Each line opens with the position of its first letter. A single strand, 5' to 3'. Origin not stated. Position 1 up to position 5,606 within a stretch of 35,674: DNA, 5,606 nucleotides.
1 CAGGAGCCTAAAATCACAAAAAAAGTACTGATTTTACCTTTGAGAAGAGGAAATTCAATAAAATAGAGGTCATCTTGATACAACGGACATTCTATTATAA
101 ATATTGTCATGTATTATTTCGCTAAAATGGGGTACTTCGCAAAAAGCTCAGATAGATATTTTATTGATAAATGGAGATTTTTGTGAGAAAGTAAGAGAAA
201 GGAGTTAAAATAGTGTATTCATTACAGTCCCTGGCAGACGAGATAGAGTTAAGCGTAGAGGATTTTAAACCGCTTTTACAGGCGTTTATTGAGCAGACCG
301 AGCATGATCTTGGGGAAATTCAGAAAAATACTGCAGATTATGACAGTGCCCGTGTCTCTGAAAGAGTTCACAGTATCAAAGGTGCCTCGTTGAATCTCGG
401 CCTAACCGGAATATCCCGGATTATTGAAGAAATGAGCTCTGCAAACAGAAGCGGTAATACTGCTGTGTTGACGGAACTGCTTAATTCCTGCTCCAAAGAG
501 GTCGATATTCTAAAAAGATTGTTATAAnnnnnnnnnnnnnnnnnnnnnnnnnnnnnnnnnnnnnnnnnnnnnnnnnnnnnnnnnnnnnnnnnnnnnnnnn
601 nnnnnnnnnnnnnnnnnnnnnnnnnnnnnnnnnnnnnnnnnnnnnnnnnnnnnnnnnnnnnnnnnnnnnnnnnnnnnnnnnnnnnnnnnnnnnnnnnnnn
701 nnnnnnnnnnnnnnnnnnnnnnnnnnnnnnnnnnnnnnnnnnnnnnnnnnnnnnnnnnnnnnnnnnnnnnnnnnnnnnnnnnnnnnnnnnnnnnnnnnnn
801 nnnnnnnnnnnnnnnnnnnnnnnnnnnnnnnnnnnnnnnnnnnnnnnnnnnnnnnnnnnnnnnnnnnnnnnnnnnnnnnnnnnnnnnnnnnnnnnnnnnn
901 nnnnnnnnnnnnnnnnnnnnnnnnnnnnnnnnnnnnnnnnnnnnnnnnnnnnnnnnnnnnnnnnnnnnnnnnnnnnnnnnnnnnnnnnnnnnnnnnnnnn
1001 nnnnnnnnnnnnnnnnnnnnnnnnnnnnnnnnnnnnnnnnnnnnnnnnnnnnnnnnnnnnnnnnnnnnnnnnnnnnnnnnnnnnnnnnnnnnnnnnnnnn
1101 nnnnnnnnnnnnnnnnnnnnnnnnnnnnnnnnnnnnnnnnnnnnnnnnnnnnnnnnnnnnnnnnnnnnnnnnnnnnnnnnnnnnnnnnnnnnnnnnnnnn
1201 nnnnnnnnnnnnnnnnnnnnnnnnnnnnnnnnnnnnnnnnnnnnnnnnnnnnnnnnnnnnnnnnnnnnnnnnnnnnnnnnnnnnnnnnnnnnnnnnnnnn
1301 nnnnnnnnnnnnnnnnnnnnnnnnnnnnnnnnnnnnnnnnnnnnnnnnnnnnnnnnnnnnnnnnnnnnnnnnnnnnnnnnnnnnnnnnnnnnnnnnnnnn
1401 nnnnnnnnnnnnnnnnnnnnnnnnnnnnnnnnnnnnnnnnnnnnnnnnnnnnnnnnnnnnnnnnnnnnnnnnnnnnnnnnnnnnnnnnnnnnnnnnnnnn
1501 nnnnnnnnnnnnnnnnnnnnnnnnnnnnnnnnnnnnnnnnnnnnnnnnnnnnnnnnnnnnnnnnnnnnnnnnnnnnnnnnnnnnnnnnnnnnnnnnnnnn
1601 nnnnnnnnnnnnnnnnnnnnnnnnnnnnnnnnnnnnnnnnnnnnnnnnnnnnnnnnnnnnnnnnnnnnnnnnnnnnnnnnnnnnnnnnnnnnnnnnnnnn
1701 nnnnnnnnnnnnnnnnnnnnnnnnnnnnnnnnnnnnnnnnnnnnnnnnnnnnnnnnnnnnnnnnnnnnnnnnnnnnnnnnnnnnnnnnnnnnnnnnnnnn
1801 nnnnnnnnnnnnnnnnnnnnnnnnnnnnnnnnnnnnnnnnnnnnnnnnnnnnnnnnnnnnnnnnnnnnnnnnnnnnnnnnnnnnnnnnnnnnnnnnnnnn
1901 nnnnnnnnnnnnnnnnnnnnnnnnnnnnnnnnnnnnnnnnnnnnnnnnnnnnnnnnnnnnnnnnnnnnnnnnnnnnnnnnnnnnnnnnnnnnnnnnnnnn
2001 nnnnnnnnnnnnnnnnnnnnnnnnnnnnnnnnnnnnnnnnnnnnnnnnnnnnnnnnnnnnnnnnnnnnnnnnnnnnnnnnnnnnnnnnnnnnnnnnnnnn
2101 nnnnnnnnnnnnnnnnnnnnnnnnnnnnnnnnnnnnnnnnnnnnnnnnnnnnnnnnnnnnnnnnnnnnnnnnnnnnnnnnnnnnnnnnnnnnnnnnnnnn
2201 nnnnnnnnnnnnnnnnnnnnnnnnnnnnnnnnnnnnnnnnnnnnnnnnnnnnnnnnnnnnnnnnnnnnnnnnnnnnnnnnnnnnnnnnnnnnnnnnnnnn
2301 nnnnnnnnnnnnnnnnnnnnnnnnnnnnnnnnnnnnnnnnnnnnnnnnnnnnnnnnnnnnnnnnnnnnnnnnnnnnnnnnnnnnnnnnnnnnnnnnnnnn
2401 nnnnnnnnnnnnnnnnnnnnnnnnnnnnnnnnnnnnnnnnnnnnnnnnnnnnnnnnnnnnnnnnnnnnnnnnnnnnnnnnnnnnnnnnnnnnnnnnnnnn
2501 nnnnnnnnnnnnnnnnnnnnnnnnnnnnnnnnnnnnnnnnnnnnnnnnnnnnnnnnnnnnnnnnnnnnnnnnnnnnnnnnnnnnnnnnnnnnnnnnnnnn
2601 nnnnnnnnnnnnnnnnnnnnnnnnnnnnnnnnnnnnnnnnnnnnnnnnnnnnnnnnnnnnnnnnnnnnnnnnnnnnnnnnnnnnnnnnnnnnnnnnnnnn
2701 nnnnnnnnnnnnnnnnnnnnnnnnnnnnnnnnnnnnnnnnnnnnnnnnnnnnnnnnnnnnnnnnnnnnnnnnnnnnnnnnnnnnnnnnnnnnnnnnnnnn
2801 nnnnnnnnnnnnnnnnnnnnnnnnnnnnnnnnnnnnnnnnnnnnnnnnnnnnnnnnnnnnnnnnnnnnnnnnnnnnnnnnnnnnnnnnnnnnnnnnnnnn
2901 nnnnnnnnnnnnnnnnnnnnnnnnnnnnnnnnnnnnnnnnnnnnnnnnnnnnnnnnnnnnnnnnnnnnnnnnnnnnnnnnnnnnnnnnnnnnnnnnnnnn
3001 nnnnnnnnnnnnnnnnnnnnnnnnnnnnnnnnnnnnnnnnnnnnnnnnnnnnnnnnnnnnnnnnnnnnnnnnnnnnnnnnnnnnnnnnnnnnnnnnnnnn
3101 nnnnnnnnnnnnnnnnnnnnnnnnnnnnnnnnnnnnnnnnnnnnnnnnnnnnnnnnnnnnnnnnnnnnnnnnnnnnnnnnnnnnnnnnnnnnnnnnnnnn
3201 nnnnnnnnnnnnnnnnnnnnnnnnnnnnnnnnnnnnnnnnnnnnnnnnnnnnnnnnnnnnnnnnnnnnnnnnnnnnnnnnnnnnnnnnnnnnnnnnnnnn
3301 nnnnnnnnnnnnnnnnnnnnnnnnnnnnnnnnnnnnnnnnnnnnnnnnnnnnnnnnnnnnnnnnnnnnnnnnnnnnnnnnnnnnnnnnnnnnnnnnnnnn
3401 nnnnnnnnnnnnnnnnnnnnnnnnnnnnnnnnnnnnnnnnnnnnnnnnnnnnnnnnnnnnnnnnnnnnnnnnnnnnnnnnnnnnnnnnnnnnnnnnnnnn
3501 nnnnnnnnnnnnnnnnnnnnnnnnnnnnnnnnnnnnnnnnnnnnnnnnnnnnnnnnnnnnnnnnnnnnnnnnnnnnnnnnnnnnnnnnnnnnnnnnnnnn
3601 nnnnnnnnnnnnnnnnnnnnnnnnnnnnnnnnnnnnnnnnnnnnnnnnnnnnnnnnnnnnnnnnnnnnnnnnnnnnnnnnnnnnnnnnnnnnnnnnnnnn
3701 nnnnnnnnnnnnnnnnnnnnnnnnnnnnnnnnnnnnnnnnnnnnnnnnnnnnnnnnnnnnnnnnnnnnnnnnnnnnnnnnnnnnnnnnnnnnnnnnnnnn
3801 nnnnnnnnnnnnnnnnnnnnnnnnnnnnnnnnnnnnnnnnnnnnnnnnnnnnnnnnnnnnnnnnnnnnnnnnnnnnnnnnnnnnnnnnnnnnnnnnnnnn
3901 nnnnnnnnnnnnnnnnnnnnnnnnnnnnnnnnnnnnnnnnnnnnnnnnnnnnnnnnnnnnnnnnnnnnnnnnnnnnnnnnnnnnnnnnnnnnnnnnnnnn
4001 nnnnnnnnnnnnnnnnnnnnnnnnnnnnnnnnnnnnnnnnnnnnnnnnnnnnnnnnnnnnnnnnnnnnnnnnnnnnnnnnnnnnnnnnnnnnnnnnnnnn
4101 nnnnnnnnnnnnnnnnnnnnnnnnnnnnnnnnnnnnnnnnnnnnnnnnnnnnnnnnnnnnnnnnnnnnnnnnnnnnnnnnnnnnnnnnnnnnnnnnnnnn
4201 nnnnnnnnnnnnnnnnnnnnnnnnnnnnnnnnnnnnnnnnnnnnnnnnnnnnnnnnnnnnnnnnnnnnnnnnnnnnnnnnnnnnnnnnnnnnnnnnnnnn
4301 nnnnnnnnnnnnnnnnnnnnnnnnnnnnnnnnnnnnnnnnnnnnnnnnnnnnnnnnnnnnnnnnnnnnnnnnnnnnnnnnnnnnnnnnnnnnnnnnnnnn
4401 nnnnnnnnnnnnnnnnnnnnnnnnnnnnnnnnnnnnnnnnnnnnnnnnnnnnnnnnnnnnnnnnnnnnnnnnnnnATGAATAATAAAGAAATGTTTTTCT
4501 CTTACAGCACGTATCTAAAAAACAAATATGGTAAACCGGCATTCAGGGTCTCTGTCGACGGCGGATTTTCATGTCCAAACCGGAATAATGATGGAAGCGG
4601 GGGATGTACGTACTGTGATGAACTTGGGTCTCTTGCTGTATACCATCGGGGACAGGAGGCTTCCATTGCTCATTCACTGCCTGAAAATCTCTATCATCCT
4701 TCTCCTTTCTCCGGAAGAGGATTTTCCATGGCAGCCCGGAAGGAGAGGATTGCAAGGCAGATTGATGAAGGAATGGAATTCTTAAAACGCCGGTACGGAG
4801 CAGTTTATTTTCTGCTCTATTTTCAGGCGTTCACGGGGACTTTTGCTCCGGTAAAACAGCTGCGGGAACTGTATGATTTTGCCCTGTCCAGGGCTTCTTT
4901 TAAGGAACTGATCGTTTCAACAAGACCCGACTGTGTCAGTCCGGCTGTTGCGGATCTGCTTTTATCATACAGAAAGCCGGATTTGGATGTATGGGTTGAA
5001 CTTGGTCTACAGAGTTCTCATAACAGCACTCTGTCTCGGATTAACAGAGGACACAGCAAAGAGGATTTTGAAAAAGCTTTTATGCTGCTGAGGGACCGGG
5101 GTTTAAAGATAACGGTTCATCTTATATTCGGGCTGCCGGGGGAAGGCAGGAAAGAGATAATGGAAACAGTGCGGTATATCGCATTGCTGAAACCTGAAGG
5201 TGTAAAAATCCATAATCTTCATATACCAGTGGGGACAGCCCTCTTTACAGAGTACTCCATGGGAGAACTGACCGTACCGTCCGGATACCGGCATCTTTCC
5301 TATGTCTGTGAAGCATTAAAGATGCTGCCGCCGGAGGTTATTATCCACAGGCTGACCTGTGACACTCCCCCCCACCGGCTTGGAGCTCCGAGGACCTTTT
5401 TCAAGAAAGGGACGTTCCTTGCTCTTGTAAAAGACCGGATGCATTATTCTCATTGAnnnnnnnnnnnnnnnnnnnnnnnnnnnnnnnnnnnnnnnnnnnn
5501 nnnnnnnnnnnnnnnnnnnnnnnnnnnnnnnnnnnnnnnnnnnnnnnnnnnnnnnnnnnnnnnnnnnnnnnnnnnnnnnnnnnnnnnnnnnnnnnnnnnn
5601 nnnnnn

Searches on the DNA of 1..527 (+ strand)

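Call 6: search_rna_families(source=window, start=1, end=400, threshold=evalue, max_evalue=10)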
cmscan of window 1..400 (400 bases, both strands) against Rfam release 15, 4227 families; matches with E-value up to 10: 3.
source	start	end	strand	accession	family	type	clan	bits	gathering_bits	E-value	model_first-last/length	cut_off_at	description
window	62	192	+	RF01865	Vg1_ribozyme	Gene; ribozyme;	-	18.3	90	4.4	1-142/142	no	Manganese dependent ribozyme in Vg1 mRNA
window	30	129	+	RF01965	RMST_4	Gene; lncRNA;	-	14.4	40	3.2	1-108/108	no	Rhabdomyosarcoma 2 associated transcript conserved region 4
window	43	147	-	RF00026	U6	Gene; snRNA; splicing;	CL00009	10.4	44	9.2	1-105/105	no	U6 spliceosomal RNA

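Call 15: search_dna_similar(query=window:1-149:+, collection=plasmids, mode=distant, max_evalue=0.01)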
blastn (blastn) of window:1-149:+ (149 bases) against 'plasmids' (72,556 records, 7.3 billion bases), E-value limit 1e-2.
No match.

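Call 16: search_dna_similar(query=window:1-149:+, collection=phages, mode=distant, max_evalue=0.01)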
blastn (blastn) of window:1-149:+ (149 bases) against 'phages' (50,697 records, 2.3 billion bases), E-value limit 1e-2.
No match.

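Call 65: search_rna_families(source=L088, start=1, end=460, threshold=evalue, max_evalue=1)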
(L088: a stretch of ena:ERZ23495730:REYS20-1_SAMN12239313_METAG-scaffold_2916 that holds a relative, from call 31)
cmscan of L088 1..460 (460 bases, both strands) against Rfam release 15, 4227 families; matches with E-value up to 1: 1.
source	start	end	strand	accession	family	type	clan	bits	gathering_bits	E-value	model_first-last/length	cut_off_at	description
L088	331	436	+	RF04313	aspC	Cis-reg;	-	23.2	100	0.29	1-124/124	no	aspC ncRNA motif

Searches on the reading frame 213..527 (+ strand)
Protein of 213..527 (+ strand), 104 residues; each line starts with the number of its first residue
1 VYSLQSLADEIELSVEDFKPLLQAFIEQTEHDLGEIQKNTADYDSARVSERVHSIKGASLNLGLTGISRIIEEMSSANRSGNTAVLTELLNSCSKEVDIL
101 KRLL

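Call 9: find_encoding_contigs(protein=window:213-527:+, flank=10000, max_places=10)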
Protein window:213-527:+ (104 aa): 7 contigs read that carry it; 5 places shown.
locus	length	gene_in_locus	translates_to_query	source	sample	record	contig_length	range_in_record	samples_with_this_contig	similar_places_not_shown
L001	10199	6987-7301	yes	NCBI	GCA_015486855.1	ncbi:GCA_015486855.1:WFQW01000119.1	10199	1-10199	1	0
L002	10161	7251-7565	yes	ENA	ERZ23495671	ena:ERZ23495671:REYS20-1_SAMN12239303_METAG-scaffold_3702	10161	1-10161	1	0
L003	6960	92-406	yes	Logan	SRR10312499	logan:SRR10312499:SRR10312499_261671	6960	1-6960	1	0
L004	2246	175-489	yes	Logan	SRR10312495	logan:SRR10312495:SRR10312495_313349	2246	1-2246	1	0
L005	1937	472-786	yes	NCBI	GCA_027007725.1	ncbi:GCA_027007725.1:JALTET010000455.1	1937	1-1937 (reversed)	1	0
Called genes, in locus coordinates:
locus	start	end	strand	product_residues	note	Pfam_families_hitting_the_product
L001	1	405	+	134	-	?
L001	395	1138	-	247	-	PF13938:DUF4213, PF04016:DUF364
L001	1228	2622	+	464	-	PF00206:Lyase_1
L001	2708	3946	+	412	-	PF13793:Pribosyltran_N, PF00156:Pribosyltran, PF14572:Pribosyl_synth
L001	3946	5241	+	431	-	PF00696:AA_kinase, PF22468:ACT_9 (weak)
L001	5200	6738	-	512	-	PF02310:B12-binding, PF04055:Radical_SAM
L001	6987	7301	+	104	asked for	PF01627:Hpt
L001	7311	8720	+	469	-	PF00072:Response_reg, PF08448:PAS_4, PF13426:PAS_9 (weak), PF07536:HWE_HK (weak), PF07568:HisKA_2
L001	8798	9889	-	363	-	PF02463:SMC_N (faint), PF00005:ABC_tran, PF17912:OB_MalK, PF08402:TOBE_2 (weak)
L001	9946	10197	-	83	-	?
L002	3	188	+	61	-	?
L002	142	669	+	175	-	-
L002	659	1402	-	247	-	PF13938:DUF4213, PF04016:DUF364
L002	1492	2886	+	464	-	PF00206:Lyase_1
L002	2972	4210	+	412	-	PF13793:Pribosyltran_N, PF00156:Pribosyltran, PF14572:Pribosyl_synth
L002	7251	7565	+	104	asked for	PF01627:Hpt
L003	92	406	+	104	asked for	PF01627:Hpt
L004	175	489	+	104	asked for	PF01627:Hpt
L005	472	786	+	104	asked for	PF01627:Hpt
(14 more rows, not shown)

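Call 29: find_homologous_proteins(query=L001:5200-6738:-, max_evalue=1e-150)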
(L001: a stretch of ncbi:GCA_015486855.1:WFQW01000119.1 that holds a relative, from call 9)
Query L001:5200-6738:- (512 aa): 12 proteins with E <= 1e-150 among 8000 candidates.
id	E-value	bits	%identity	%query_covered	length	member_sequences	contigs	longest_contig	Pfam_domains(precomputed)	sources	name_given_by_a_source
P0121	0.0e+0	1148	98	100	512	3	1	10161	PF04055.28,PF02310.25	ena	-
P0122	9.9e-296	999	84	100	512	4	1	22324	PF04055.28,PF02310.25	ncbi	-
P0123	7.9e-233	792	66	100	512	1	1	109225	PF04055.28,PF02310.25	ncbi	-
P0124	7.2e-207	706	60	98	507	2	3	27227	PF04055.28,PF02310.25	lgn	-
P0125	6.9e-197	673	59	98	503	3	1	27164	PF04055.28,PF02310.25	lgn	-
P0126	1.3e-188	646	55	98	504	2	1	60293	PF04055.28,PF02310.25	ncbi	-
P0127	1.4e-183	629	56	98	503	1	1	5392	PF04055.28,PF02310.25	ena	-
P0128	9.3e-183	627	53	98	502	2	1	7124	PF04055.28,PF02310.25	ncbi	-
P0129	7.2e-182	624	55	98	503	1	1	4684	PF04055.28,PF02310.25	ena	-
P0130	4.0e-179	615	53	98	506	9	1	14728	PF04055.28,PF02310.25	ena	-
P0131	7.8e-169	581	52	98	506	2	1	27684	PF04055.28,PF02310.25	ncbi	-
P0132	4.4e-164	565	52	98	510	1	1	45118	PF04055.28,PF02310.25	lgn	-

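Call 30: list_cluster_members(proteins=[P0121, P0001])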
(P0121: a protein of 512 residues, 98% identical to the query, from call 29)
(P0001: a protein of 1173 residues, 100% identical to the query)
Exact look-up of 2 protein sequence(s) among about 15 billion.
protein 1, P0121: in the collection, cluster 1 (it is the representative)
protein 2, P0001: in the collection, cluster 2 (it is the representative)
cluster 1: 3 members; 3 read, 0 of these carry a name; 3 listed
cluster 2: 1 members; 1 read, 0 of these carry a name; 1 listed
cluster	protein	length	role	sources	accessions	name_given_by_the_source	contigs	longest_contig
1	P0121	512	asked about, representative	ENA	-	-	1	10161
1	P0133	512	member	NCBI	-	-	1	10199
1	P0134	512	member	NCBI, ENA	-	-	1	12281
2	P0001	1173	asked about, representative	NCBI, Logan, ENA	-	-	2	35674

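Call 31: find_encoding_contigs(protein=P0134, flank=10000, max_places=6)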
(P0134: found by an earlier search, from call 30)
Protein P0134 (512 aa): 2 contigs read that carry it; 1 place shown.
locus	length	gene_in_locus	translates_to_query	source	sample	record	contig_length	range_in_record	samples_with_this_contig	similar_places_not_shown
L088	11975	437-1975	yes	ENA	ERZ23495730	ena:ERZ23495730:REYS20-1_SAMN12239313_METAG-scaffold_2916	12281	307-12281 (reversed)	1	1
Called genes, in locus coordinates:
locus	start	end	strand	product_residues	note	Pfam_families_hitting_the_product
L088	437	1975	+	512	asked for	PF02310:B12-binding, PF04055:Radical_SAM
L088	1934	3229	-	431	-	PF00696:AA_kinase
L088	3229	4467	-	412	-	PF13793:Pribosyltran_N, PF00156:Pribosyltran, PF14572:Pribosyl_synth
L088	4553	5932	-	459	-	PF00206:Lyase_1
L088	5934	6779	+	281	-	PF13938:DUF4213, PF04016:DUF364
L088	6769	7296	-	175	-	-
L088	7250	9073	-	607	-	PF13230:GATase_4 (faint), PF13522:GATase_6, PF13537:GATase_7, PF01380:SIS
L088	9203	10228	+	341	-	PF26342:TP_1001_2nd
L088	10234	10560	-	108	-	PF00085:Thioredoxin, PF13098:Thioredoxin_2 (faint), PF13905:Thioredoxin_8 (faint)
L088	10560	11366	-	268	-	-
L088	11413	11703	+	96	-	-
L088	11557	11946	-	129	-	PF00436:SSB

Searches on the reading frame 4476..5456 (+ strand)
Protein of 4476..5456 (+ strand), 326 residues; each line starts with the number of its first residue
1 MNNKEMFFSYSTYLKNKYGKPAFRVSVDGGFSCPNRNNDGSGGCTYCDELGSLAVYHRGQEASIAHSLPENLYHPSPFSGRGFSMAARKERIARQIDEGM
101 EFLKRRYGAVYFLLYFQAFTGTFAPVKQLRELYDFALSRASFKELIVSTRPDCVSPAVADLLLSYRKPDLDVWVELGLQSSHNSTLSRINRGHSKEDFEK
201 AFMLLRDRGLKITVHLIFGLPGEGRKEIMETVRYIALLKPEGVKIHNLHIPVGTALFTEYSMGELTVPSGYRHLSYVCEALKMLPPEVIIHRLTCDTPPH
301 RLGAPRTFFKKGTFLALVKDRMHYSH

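Call 69: search_protein_families(library=pfam, proteins=[window:4476-5456:+], max_evalue=0.00001)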
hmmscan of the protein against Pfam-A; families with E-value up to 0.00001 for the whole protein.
window:4476-5456:+ (326 aa): 2 families
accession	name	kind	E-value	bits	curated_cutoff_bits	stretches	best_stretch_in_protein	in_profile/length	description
PF16199.10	Radical_SAM_C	-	2e-16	60.3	31.9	1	240-322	1-83/85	Radical_SAM C-terminal domain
PF04055.27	Radical_SAM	-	5.5e-15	56.4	29.5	1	43-235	10-166/166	Radical SAM superfamily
